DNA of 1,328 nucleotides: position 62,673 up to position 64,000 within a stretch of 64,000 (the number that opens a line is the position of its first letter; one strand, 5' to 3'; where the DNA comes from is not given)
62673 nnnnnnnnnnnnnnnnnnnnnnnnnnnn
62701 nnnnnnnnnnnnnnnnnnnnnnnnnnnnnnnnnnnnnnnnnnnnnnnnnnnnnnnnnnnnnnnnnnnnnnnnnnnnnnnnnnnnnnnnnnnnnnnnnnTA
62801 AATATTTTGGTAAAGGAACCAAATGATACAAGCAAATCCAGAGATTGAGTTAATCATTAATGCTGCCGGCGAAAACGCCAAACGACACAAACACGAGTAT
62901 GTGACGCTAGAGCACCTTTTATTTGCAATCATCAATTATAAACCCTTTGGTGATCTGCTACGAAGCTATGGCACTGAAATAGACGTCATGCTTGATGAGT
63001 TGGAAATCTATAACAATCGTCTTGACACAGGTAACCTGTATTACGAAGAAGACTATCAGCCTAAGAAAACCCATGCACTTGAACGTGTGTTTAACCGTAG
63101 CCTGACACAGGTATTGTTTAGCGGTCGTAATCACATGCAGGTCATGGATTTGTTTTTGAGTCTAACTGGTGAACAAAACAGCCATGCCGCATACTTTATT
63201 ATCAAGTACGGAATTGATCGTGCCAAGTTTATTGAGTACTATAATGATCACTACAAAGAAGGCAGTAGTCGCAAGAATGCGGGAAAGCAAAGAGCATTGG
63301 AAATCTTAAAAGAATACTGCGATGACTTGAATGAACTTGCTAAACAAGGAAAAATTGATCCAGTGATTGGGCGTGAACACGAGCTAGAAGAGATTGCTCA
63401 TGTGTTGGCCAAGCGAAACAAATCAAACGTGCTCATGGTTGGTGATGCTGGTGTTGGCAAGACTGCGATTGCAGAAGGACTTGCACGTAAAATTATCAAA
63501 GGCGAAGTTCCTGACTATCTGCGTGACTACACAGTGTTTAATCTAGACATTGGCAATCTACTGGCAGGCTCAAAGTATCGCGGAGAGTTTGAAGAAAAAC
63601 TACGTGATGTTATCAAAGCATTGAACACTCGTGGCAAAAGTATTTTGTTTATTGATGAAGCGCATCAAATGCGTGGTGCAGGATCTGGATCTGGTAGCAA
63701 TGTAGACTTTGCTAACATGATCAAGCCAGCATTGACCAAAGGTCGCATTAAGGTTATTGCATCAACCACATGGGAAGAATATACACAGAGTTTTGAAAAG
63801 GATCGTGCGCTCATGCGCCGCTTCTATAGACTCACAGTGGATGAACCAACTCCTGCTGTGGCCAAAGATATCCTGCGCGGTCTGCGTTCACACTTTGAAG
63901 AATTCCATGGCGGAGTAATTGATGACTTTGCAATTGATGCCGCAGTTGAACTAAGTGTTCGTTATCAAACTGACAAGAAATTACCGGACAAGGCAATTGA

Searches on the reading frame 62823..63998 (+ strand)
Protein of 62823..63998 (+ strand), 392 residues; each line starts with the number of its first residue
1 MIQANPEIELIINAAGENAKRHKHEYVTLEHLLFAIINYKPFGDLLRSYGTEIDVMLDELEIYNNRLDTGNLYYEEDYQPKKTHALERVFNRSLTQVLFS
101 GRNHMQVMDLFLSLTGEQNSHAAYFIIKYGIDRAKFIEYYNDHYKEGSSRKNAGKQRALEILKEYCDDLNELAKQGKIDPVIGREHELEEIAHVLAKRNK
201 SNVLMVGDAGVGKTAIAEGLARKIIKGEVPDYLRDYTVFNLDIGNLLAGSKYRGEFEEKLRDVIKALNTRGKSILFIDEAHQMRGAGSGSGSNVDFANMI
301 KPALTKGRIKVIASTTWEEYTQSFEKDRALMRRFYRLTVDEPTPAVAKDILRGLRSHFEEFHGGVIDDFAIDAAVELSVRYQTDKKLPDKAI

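Call 9: search_protein_families(library=phrogs, proteins=[window:62823-63998:+], max_evalue=0.001)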
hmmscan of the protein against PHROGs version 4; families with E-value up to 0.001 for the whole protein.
window:62823-63998:+ (392 aa): 11 families
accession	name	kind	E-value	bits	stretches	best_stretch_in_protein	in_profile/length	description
phrog_4871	-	other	2.2e-103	348.1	1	4-392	8-405/764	ATP-dependent protease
phrog_5846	-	DNA, RNA and nucleotide metabolism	5.7e-07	30.1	1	178-284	15-107/380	clamp loader of DNA polymerase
phrog_168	-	DNA, RNA and nucleotide metabolism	1.7e-06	29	1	177-284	19-113/314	clamp loader of DNA polymerase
phrog_10401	-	other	3.7e-06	26.9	1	182-285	442-532/667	ATPase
phrog_50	-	DNA, RNA and nucleotide metabolism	5.7e-06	26.7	1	126-248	325-410/570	DnaC-like helicase loader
phrog_8638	-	unknown function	1.3e-05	25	1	203-291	308-385/568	-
phrog_3757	-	unknown function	2.9e-05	24.6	1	193-280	120-193/367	-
phrog_4339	-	unknown function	7.8e-05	23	1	199-224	50-75/552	-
phrog_3277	-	DNA, RNA and nucleotide metabolism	0.00016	22.6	1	194-279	4-86/168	DnaC-like helicase loader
phrog_296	-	integration and excision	0.00021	21.1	1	197-282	315-399/626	DNA transposition protein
phrog_24039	-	unknown function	0.00094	18.7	0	181-226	187-231/780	-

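Call 10: search_protein_families(library=pfam, proteins=[window:62823-63998:+], max_evalue=0.001)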
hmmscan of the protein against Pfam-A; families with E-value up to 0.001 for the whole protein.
window:62823-63998:+ (392 aa): 10 families
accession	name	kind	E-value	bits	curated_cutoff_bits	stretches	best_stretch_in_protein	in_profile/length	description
PF00004.35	AAA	-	2.9e-14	54.1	21.2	1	203-334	1-123/131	ATPase family associated with various cellular activities (AAA)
PF17871.7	AAA_lid_9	-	5.6e-14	52.4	22.8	1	346-392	4-50/104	AAA lid domain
PF13191.12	AAA_16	-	9.9e-09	36.3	32.6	1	181-226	2-50/167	AAA ATPase domain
PF05621.17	TniB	-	4e-08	33.4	22.4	1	187-339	22-184/189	Bacterial TniB protein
PF02861.25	Clp_N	-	1.8e-07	31.7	20.7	1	19-61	5-49/53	Clp amino terminal domain, pathogenicity island component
PF01637.24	ATPase_2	-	8.7e-06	26.1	33.2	0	184-219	4-39/225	ATPase domain predominantly from Archaea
PF13401.12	AAA_22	-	2.9e-05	24.8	27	1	199-284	4-97/130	AAA domain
PF01695.23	IstB_IS21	-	0.00037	20.5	24.1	1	188-266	80-154/238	IstB-like ATP binding protein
PF13173.12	AAA_14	-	0.00053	20.4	27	0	202-288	4-79/129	AAA domain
PF20720.3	nSTAND3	-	0.00055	20.1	27.2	0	190-236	9-46/155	Novel STAND NTPase 3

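Call 19: search_protein_families(library=ncbifam, proteins=[window:62823-63998:+], max_evalue=0.001)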
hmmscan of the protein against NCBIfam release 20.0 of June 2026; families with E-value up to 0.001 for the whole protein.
window:62823-63998:+ (392 aa): 16 families
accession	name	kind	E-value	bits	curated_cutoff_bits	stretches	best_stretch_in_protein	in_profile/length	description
TIGR02639.1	ClpA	equivalog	9.4e-121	404.3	993.15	1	7-392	4-398/734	ATP-dependent Clp protease ATP-binding subunit ClpA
NF008263.0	PRK11034.1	equivalog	2.5e-103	346.4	1350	1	5-392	3-399/758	ATP-dependent Clp protease ATP-binding subunit ClpA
TIGR03345.1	VI_ClpV1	equivalog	3.6e-93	313.4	884.95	1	6-392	3-400/852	type VI secretion system ATPase TssH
TIGR03346.1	chaperone_ClpB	equivalog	1.4e-92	311.5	1232.1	1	11-392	8-386/853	ATP-dependent chaperone ClpB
NF008118.0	PRK10865.1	equivalog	2e-75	254.3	1417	1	13-392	15-391/857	ATP-dependent chaperone ClpB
NF033606.1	heat_AAA_ClpK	exception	2.8e-74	250.5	1900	1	11-392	119-497/949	heat shock survival AAA family ATPase ClpK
NF033607.0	disagg_AAA_ClpG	exception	1.9e-70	237.9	1900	1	13-392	99-476/932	AAA family protein disaggregase ClpG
TIGR00764.1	lon_rel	equivalog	9.2e-07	27.8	516.6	1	177-233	16-70/608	ATP-dependent protease LonB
TIGR02928.1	TIGR02928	subfamily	2.5e-05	23.3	181.3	1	172-224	8-64/366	orc1/cdc6 family replication initiation protein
NF001679.0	PRK00440.1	equivalog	3.1e-05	23.2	303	1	177-227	16-66/322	replication factor C small subunit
TIGR01243.1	CDC48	subfamily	3.2e-05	22.4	802.65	1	177-281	189-281/733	CDC48 family AAA ATPase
NF003745.1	PRK05342.1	equivalog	9.1e-05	21.5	359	1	199-232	108-138/418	ATP-dependent Clp protease ATP-binding subunit ClpX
TIGR03689.1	pup_AAA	equivalog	0.00017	20.4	504.75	1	201-303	217-320/512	proteasome ATPase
NF041815.1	Avs4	equivalog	0.00047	17.5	1500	1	160-283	171-283/1579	AVAST type 4 anti-phage nuclease Avs4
NF038214.1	IS21_help_AAA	equivalog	0.00051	19.8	200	1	198-230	88-120/232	IS21-like element helper ATPase IstB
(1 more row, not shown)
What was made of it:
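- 62823..64000 (+): ClpA-type Hsp100 unfoldase: N-domain and most of D1. The gene runs off the window. Calls 10 and 19.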

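Call 72: find_homologous_proteins(query=window:62823-63998:+, max_evalue=1e-20)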
Query window:62823-63998:+ (392 aa): 7954 proteins with E <= 1e-20 among 8000 candidates; the best 120 are listed.
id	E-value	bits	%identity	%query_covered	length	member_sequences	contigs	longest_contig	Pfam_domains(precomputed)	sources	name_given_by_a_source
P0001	1.3e-215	734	87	95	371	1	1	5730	PF02861.26,PF00004.36,PF23569.2,PF01637.25,PF05621.18,PF13191.13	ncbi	-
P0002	8.8e-177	606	86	81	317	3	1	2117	PF02861.26,PF00004.36,PF23569.2,PF13191.13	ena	-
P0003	1.3e-176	606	70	100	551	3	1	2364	PF02861.26,PF20030.6,PF00004.36,PF13401.13,PF17871.8,PF13238.13,PF05496.19,PF01637.25,PF07728.21,PF13191.13,PF01695.24,PF00158.33,PF07724.21,PF12775.14,PF02367.24,PF13521.13,PF05621.18,PF01078.28,PF20720.4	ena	-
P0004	1.3e-176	605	68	100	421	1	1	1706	PF02861.26,PF00004.36,PF13401.13,PF17871.8,PF05621.18,PF13191.13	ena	-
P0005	2.9e-176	604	70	100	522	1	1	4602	PF13173.13,PF20030.6,PF00004.36,PF13401.13,PF13238.13,PF07728.21,PF04851.22,PF13191.13,PF07724.21,PF13521.13,PF02861.26,PF17871.8,PF05496.19,PF14532.13,PF01637.25,PF06309.18,PF01695.24,PF12775.14,PF02367.24,PF00910.29,PF12780.14,PF05621.18,PF01078.28,PF20720.4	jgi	-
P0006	6.2e-176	603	69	100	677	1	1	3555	PF13173.13,PF02861.26,PF07724.21,PF00004.36,PF13401.13,PF17871.8,PF07728.21,PF05621.18,PF10431.16,PF13191.13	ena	-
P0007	2.0e-175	602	68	100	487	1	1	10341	PF02861.26,PF00004.36,PF17871.8,PF13191.13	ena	-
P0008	2.0e-174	598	68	100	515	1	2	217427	PF02861.26,PF12775.14,PF00004.36,PF17871.8,PF05621.18,PF13191.13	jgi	jgi:ATP-dependent Clp protease ATP-binding subunit ClpA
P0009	3.6e-172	591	70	100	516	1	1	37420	PF02861.26,PF12775.14,PF00004.36,PF17871.8,PF05621.18,PF13191.13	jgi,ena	-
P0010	1.2e-171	589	68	100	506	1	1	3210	PF02861.26,PF06068.20,PF00004.36,PF13401.13,PF17871.8,PF13238.13,PF05496.19,PF01637.25,PF07728.21,PF13191.13,PF01695.24,PF07724.21,PF12775.14,PF02367.24,PF13521.13,PF05621.18,PF01078.28,PF20720.4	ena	-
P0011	7.1e-171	587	68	100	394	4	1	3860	PF02861.26,PF00004.36,PF17871.8,PF01637.25,PF05621.18,PF13191.13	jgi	-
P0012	1.5e-169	582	67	100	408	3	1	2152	PF02861.26,PF00004.36,PF17871.8,PF05621.18,PF13191.13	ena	-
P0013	1.6e-169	582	68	99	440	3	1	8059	PF02861.26,PF00004.36,PF17871.8,PF01637.25,PF05621.18,PF13191.13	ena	-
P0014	7.4e-166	570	66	100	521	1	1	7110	PF02861.26,PF12775.14,PF00004.36,PF13401.13,PF17871.8,PF01637.25,PF05621.18,PF20720.4,PF13191.13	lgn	-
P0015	2.5e-165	568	67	100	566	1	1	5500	PF02861.26,PF00270.36,PF00004.36,PF13401.13,PF17871.8,PF13238.13,PF05496.19,PF01637.25,PF06309.18,PF07728.21,PF13191.13,PF06414.19,PF01695.24,PF07724.21,PF12775.14,PF13521.13,PF05621.18,PF01078.28,PF20720.4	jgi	jgi:ATP-dependent Clp protease ATP-binding subunit ClpA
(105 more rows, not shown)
